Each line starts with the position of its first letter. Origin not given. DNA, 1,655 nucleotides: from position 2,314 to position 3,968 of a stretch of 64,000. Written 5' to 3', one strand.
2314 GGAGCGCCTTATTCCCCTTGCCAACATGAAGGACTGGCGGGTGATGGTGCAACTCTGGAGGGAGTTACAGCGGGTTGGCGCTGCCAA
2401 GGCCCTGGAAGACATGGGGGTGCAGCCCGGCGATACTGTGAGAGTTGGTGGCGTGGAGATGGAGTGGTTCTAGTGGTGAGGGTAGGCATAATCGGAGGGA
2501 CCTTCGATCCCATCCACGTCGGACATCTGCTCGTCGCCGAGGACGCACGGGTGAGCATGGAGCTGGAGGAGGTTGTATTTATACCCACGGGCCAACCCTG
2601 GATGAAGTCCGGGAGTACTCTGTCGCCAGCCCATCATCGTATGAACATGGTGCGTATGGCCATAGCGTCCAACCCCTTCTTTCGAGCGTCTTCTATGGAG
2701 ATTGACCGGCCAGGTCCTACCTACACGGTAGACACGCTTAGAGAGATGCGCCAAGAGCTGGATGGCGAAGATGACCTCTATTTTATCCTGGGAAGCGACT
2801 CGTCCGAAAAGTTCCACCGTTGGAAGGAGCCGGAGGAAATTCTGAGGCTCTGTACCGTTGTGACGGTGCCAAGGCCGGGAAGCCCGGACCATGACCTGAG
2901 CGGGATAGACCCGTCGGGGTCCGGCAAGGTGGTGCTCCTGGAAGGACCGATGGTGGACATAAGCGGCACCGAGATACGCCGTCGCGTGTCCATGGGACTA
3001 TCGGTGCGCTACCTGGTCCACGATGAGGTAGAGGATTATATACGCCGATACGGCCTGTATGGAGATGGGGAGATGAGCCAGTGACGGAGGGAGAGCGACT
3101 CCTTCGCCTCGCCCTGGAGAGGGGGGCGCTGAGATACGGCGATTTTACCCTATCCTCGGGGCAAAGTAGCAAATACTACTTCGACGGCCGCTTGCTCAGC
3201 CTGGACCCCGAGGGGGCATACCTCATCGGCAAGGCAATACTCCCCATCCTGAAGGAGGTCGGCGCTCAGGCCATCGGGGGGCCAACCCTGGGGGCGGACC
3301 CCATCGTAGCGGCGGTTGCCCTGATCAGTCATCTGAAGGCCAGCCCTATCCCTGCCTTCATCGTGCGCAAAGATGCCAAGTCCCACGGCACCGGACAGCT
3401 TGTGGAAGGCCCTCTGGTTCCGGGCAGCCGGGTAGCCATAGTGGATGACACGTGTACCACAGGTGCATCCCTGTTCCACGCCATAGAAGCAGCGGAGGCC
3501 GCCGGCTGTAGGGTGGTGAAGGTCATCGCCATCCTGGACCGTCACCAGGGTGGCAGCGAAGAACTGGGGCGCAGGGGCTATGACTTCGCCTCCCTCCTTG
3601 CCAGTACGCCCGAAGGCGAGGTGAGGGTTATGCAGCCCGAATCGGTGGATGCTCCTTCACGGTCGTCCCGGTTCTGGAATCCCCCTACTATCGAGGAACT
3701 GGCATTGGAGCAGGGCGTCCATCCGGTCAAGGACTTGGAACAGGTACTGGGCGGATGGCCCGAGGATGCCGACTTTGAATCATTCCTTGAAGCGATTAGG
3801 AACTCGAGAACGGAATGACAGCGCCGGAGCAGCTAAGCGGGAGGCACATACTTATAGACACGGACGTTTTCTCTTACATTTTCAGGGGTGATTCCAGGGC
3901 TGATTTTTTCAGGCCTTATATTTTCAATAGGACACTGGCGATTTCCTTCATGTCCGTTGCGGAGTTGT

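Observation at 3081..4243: PyrE carries an in-frame VapB-like antitoxin tail coupled to a PIN toxin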

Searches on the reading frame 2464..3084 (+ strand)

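Call 3: search_protein_families(library=pfam, proteins=[window:2464-3084:+], max_evalue=1)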
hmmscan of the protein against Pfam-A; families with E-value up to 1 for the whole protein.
window:2464-3084:+ (206 aa): 1 family
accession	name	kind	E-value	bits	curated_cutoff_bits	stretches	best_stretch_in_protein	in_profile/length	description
PF01467.32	CTP_transf_like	-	4.5e-27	95.3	21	1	9-174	1-133/133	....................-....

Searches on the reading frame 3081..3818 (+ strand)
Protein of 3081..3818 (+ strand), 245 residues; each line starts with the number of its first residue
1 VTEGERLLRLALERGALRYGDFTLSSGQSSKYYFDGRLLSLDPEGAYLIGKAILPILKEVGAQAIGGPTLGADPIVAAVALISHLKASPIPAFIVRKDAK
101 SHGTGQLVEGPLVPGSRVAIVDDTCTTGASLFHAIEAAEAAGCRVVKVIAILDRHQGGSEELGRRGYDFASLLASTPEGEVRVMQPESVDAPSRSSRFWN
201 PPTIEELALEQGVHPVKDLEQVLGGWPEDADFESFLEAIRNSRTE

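Call 3: search_protein_families(library=pfam, proteins=[window:3081-3818:+], max_evalue=1)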
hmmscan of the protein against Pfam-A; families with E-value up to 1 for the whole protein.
window:3081-3818:+ (245 aa): 2 families
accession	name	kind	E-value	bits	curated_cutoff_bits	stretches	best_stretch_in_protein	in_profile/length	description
PF00156.33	Pribosyltran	-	3e-09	36.8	26.3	1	76-160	42-132/158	Phosphoribosyl transferase domain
PF15609.12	PRTase_2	-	0.17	11.9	28.8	1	115-155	119-160/188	Phosphoribosyl transferase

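Call 4: search_protein_families(library=ncbifam, proteins=[window:3081-3818:+], max_evalue=1)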
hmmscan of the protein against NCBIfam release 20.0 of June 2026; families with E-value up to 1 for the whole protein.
window:3081-3818:+ (245 aa): 25 families
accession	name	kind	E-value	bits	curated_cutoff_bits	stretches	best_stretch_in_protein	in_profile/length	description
TIGR00336.1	pyrE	equivalog_domain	2.5e-44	151.1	106.8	1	10-173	2-168/173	orotate phosphoribosyltransferase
NF010382.0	PRK13809.1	equivalog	8.2e-19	67.8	208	1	13-174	19-177/210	orotate phosphoribosyltransferase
NF004034.0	PRK05500.1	equivalog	2.5e-18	65.9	656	1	15-174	298-452/478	bifunctional orotidine-5'-phosphate decarboxylase/orotate phosphoribosyltransferase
TIGR01367.1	pyrE_Therm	equivalog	1.8e-17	63.6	150.25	1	13-162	8-152/187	orotate phosphoribosyltransferase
NF001729.0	PRK00455.1-3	equivalog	1.6e-11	44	245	1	21-151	33-162/231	orotate phosphoribosyltransferase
NF002635.0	PRK02304.1-4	subfamily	1.2e-06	28.2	146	1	111-183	111-183/188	adenine phosphoribosyltransferase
NF009211.0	PRK12560.1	equivalog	2.2e-06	27.6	188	1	114-174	113-175/187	adenine phosphoribosyltransferase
NF040646.1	HPT_Archaea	equivalog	3e-06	27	200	1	102-173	101-172/184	hypoxanthine/guanine phosphoribosyltransferase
NF005592.0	PRK07322.1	subfamily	1.4e-05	24.6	143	1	113-156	118-161/180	adenine phosphoribosyltransferase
NF002620.0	PRK02277.1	subfamily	3.9e-05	23.4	115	1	113-155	139-181/201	orotate phosphoribosyltransferase-like protein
NF002634.0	PRK02304.1-3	equivalog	0.00011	22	170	1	111-173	114-177/182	adenine phosphoribosyltransferase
NF004689.0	PRK06031.1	equivalog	0.00026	20.3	175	1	111-168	150-207/233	phosphoribosyltransferase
NF002633.0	PRK02304.1-2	equivalog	0.0009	19.1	224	1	109-173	105-168/172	adenine phosphoribosyltransferase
NF006671.0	PRK09219.1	equivalog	0.0021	17.6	177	1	114-173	116-176/192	xanthine phosphoribosyltransferase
TIGR01251.1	ribP_PPkin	subfamily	0.0057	15.6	113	1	113-152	208-247/309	ribose-phosphate diphosphokinase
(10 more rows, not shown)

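Call 6: find_encoding_contigs(protein=window:3081-3818:+, flank=6000, max_places=10)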
Protein window:3081-3818:+ (245 aa): 3 contigs read that carry it; 2 places shown.
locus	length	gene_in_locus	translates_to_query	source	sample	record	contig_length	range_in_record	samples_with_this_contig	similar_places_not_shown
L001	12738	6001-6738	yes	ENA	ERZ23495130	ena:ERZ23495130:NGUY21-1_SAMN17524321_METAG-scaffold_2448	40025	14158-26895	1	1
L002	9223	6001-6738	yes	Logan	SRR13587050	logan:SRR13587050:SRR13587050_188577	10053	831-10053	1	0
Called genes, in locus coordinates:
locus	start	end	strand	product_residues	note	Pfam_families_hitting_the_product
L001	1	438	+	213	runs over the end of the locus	PF01386:Ribosomal_L25p, PF14693:Ribosomal_TL5_C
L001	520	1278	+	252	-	PF12686:DUF3800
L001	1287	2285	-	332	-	PF00551:Formyl_trans_N, PF02911:Formyl_trans_C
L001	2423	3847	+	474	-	PF11638:DnaA_N, PF00308:Bac_DnaA, PF00004:AAA (weak), PF01695:IstB_IS21 (weak), PF08299:Bac_DnaA_C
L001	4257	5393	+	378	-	PF01018:GTP1_OBG, PF01926:MMR_HSR1, PF02421:FeoB_N, PF09269:DUF1967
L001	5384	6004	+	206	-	PF01467:CTP_transf_like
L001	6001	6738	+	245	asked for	PF00156:Pribosyltran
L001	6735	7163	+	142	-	PF01850:PIN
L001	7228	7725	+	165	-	PF02464:CinA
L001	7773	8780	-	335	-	PF00710:Asparaginase, PF17763:Asparaginase_C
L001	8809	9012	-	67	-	-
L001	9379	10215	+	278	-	PF23023:Anti-Pycsar_Apyc1 (faint), PF00753:Lactamase_B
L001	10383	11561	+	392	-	PF13784:Fic_N, PF02661:Fic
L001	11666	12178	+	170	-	PF00881:Nitroreductase, PF14512:TM1586_NiRdase (weak), PF00881:Nitroreductase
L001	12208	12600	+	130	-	PF01042:Ribonuc_L-PSP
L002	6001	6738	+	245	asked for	PF00156:Pribosyltran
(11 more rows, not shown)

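Call 12: search_solved_structures(query=window:3081-3818:+, max_evalue=0.001, show_alignments=2)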
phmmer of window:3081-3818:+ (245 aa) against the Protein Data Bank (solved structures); distinct sequences matched with E-value up to 0.001: 18.
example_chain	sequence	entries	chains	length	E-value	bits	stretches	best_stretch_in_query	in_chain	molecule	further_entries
5hkf_A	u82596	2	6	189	7.4e-30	107.5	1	13-174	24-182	Orotate phosphoribosyltransferase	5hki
5hkl_A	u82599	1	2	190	7.6e-30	107.5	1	13-174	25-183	Orotate phosphoribosyltransferase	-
2p1z_A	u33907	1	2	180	5.9e-29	104.6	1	10-173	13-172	Phosphoribosyltransferase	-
3qw4_B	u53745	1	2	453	7.9e-22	81.3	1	9-173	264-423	UMP synthase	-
2wns_A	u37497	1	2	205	5.1e-20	75.3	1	15-192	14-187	OROTATE PHOSPHORIBOSYLTRANSFERASE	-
2yzk_A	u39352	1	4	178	1.7e-18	70.3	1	9-172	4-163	Orotate phosphoribosyltransferase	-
1lh0_A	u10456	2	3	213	1.8e-17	67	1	7-162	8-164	OMP synthase | OROTATE PHOSPHORIBOSYLTRANSFERASE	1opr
1oro_A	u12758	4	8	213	4.7e-17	65.7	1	7-162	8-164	OROTATE PHOSPHORIBOSYLTRANSFERASE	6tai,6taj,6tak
1sto_A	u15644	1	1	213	6.7e-17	65.1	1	7-162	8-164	OROTATE PHOSPHORIBOSYLTRANSFERASE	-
3n2l_A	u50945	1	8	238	4.3e-16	62.5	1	7-163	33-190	Orotate phosphoribosyltransferase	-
3mjd_A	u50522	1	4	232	4.6e-16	62.4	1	7-158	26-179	Orotate phosphoribosyltransferase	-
2pry_A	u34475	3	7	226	3.3e-15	59.6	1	6-157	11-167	Orotate phosphoribosyltransferase 1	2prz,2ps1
4wml_A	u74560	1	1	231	3.6e-15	59.5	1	6-157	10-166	Orotate phosphoribosyltransferase 1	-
4wn3_A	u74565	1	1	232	3.6e-15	59.5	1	6-157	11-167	Orotate phosphoribosyltransferase 1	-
3m3h_A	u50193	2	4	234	5.4e-14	55.6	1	20-164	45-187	Orotate phosphoribosyltransferase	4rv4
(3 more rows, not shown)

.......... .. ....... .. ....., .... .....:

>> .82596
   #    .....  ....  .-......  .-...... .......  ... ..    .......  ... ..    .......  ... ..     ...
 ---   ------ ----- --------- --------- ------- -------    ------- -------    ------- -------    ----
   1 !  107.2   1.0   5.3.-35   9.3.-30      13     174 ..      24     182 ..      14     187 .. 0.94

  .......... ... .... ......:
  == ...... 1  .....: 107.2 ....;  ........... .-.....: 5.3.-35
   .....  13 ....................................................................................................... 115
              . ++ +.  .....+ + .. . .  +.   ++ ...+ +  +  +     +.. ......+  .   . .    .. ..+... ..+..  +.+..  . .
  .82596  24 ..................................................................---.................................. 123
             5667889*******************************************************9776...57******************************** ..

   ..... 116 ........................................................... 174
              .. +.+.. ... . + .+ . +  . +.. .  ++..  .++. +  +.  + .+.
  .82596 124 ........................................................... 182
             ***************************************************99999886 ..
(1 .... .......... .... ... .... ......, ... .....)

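Call 17: find_homologous_proteins(query=window:3081-3818:+, max_evalue=1e-20)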
Query window:3081-3818:+ (245 aa): 3497 proteins with E <= 1e-20 among 8000 candidates; the best 120 are listed.
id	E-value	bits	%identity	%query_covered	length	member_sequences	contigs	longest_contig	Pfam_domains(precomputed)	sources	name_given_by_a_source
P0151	5.3e-142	489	91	100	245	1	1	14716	PF00156.34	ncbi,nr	ncbi:MAG: orotate phosphoribosyltransferase [Dehalococcoidia bacterium]|nr:orotate phosphoribosyltra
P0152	8.6e-140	482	91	100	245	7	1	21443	PF00156.34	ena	-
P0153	5.3e-120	417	80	99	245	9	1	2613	PF00156.34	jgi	jgi:orotate phosphoribosyltransferase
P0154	1.6e-98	347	89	75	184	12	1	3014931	PF00156.34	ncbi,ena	-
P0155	4.1e-91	323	82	76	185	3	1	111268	PF00156.34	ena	-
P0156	6.2e-90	319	81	76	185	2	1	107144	PF00156.34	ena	-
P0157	1.1e-89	318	79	76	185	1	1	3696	PF00156.34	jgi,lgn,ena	-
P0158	1.1e-88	315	79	75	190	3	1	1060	PF00156.34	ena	-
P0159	1.3e-88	315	79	76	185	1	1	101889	PF00156.34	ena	-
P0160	1.6e-87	311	79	75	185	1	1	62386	PF00156.34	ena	-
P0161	2.6e-87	310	80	75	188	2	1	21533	PF00156.34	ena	-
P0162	4.0e-87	310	80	75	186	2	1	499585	PF00156.34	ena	-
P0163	1.6e-86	308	79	75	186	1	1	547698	PF00156.34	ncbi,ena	-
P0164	1.8e-86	308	80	75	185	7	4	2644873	PF00156.34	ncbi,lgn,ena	-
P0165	2.1e-86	307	79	76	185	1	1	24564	PF00156.34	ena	-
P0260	5.5e-80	286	71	74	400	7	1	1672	PF00156.34,PF01467.33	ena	-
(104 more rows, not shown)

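Call 20: find_encoding_contigs(protein=P0154, flank=5000, max_places=3)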
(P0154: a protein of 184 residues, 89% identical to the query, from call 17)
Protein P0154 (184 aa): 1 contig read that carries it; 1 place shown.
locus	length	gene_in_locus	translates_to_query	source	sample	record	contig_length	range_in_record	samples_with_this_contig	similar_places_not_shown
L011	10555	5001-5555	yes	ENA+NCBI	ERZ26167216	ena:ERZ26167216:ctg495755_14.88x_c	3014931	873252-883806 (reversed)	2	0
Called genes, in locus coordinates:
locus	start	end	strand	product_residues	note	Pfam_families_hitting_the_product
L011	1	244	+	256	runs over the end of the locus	PF12686:DUF3800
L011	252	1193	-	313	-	PF00551:Formyl_trans_N, PF02911:Formyl_trans_C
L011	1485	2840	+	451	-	PF11638:DnaA_N, PF00308:Bac_DnaA, PF00004:AAA, PF01695:IstB_IS21, PF08299:Bac_DnaA_C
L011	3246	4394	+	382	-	PF01018:GTP1_OBG, PF03193:RsgA_GTPase (faint), PF00009:GTP_EFTU (faint), PF01926:MMR_HSR1, PF02421:FeoB_N, PF09269:DUF1967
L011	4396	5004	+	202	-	PF01467:CTP_transf_like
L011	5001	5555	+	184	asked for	PF00156:Pribosyltran (weak)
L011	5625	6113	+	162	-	PF02464:CinA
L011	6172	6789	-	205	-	PF07040:DUF1326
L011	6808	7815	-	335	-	PF00710:Asparaginase, PF17763:Asparaginase_C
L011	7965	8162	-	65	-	-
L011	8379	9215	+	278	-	PF23023:Anti-Pycsar_Apyc1 (faint), PF00753:Lactamase_B, PF12706:Lactamase_B_2 (faint)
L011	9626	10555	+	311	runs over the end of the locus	PF13784:Fic_N, PF02661:Fic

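Call 26: find_encoding_contigs(protein=P0153, flank=3000, max_places=4)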
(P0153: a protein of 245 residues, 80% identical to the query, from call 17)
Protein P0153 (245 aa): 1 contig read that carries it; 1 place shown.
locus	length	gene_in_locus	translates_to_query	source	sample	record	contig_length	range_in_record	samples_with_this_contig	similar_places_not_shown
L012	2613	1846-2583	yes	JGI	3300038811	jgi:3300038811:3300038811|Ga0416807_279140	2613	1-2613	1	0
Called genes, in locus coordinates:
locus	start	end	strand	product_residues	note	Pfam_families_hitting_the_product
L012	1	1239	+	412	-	PF01018:GTP1_OBG, PF03193:RsgA_GTPase (faint), PF01926:MMR_HSR1, PF02421:FeoB_N, PF09269:DUF1967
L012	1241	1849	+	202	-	PF01467:CTP_transf_like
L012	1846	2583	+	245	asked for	PF00156:Pribosyltran (weak)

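Call 27: find_encoding_contigs(protein=P0152, flank=3000, max_places=3)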
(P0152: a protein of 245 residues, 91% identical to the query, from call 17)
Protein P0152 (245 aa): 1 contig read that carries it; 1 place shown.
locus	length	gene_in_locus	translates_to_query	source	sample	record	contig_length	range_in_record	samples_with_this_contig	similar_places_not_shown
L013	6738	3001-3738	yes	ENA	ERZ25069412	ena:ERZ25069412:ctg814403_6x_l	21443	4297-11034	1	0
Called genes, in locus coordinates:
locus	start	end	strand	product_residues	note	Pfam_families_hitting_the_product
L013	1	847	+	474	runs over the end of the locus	PF11638:DnaA_N, PF00308:Bac_DnaA, PF00004:AAA (weak), PF01695:IstB_IS21, PF08299:Bac_DnaA_C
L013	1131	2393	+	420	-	PF01018:GTP1_OBG, PF03193:RsgA_GTPase (faint), PF01926:MMR_HSR1, PF02421:FeoB_N, PF09269:DUF1967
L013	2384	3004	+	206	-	PF01467:CTP_transf_like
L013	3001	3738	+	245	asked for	PF00156:Pribosyltran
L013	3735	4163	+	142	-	PF01850:PIN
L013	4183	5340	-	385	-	PF00266:Aminotran_5 (weak), PF03841:SelA (weak)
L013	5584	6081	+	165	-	PF02464:CinA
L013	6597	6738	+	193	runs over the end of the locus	PF00080:Sod_Cu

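Call 30: find_encoding_contigs(protein=P0155, flank=2500, max_places=2)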
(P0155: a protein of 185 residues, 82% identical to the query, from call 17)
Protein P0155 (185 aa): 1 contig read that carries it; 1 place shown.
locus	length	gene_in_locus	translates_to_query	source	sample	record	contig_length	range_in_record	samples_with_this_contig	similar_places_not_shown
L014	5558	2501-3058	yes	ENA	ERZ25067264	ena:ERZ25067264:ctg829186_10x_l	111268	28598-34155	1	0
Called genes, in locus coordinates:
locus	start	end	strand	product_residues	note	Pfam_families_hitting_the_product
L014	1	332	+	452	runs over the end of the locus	PF11638:DnaA_N, PF00308:Bac_DnaA, PF00004:AAA, PF08299:Bac_DnaA_C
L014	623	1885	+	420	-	PF01018:GTP1_OBG, PF03193:RsgA_GTPase (faint), PF01926:MMR_HSR1, PF02421:FeoB_N, PF09269:DUF1967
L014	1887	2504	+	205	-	PF01467:CTP_transf_like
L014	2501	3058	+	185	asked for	PF00156:Pribosyltran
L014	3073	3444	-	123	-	PF13650:Asp_protease_2, PF13975:gag-asp_proteas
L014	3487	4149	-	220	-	-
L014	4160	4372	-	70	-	-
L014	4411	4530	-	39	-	-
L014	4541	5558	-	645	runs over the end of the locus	PF02518:HATPase_c, PF00204:DNA_gyraseB, PF01751:Toprim, PF00986:DNA_gyraseB_C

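Call 31: find_encoding_contigs(protein=P0165, flank=2500, max_places=2)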
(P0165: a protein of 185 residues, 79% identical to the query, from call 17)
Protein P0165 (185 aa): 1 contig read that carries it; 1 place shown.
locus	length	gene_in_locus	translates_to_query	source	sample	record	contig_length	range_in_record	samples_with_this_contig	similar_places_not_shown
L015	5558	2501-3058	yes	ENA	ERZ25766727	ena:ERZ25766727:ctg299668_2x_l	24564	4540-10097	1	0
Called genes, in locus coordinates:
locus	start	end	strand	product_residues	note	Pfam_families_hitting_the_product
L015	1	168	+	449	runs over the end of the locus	PF11638:DnaA_N, PF00308:Bac_DnaA, PF00004:AAA (weak), PF01695:IstB_IS21 (weak), PF08299:Bac_DnaA_C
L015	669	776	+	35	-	-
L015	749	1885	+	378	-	PF01018:GTP1_OBG, PF01926:MMR_HSR1, PF02421:FeoB_N, PF09269:DUF1967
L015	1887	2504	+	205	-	PF01467:CTP_transf_like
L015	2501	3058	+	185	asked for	PF00156:Pribosyltran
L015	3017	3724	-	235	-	-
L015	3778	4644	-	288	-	PF00204:DNA_gyraseB (weak), PF01751:Toprim, PF00986:DNA_gyraseB_C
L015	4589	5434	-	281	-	PF00204:DNA_gyraseB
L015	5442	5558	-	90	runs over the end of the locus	-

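Call 48: search_protein_families(library=padloc, proteins=[window:3081-3818:+], max_evalue=1)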
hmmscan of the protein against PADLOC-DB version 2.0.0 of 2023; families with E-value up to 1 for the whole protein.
window:3081-3818:+ (245 aa): 1 family
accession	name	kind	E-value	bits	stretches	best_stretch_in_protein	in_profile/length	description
PDLC03962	ShosT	-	0.002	16.1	1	113-151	169-208/237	-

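Call 69: predict_structure(alignment_id=A6)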
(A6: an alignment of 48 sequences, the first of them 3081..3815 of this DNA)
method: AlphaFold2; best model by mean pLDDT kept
length: 245 residues; sequences in the alignment: 48
mean_pLDDT: 84.0   pTM: 0.71
mean pLDDT of the five models: 84.0, 82.8, 82.6, 81.9, 80.6
residues with pLDDT >= 90: 149; 70-90: 39; 50-70: 39; < 50: 18
segments of 3 or more residues with pLDDT < 50: 187-202
pLDDT, mean of each block of 10 residues (from residue 1): 94 97 83 94 98 97 96 96 97 90 82 96 85 95 97 91 95 93 66 34 61 61 61 69 55
secondary structure, 60 per line:
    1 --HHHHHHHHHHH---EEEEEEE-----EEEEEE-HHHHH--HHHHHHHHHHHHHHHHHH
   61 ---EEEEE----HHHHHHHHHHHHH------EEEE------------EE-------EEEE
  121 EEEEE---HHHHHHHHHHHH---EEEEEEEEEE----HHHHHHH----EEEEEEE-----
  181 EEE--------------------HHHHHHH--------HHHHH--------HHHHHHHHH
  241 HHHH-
elements in order: H3-13 E17-23 E29-34 H36-40 H43-60 E64-68 H73-85 E92-95 E117-125 H129-140 E144-153 H158-164 E169-175 E181-183 H204-210 H219-223 H232-244
